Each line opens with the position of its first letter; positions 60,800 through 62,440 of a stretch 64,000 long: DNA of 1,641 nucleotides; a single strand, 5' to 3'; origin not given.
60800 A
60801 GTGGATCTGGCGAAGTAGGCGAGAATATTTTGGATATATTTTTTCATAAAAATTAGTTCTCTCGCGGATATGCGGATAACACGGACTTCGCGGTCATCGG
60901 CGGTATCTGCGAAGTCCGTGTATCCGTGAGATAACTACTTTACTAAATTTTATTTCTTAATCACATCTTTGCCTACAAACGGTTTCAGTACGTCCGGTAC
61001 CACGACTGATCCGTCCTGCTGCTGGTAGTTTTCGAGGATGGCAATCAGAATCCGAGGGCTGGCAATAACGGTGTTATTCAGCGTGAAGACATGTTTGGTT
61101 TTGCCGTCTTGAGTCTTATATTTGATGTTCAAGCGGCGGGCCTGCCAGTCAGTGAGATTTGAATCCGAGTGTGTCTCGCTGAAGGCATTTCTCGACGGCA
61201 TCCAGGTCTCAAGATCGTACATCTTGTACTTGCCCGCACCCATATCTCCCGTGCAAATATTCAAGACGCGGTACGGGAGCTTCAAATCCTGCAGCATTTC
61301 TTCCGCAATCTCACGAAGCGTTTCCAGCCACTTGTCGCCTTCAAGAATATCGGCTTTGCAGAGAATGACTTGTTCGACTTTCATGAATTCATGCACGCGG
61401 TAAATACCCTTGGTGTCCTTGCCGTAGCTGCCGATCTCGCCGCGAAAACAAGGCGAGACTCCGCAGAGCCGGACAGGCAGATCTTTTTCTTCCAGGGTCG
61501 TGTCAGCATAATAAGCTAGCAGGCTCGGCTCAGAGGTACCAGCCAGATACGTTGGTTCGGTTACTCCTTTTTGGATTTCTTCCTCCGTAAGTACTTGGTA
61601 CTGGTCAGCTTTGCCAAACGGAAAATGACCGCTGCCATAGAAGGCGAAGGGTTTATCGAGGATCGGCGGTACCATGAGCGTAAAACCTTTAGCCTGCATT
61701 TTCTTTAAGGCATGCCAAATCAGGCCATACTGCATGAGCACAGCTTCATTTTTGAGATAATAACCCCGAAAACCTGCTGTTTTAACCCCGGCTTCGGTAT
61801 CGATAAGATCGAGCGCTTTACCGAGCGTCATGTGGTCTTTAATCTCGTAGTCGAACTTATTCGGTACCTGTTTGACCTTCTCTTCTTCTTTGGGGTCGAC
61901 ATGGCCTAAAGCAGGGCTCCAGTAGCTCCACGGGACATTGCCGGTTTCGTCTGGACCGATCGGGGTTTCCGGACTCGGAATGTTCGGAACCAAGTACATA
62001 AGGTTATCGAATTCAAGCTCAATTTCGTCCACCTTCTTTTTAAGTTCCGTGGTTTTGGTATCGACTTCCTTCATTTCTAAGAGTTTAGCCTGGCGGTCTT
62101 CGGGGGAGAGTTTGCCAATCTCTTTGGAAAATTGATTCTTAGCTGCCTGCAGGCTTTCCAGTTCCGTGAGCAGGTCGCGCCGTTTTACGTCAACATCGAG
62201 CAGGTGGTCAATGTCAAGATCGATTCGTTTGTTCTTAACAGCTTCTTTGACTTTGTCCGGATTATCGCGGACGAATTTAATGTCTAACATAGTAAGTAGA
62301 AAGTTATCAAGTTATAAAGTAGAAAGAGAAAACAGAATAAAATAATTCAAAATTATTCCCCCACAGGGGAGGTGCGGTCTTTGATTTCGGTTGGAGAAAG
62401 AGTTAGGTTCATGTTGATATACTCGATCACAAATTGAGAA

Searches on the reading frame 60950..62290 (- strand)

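Call 81: search_protein_families(library=pfam, proteins=[window:60950-62290:-], max_evalue=0.00001)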
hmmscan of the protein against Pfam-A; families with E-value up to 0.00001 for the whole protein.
window:60950-62290:- (446 aa): 2 families
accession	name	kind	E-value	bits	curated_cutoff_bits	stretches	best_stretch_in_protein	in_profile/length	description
PF00587.30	tRNA-synt_2b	-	8e-31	107.9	29.3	1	246-422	10-179/179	tRNA synthetase class II core domain (G, H, P, S and T)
PF02403.27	Seryl_tRNA_N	-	2.5e-26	92.4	28.2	1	1-105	1-108/108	Seryl-tRNA synthetase N-terminal domain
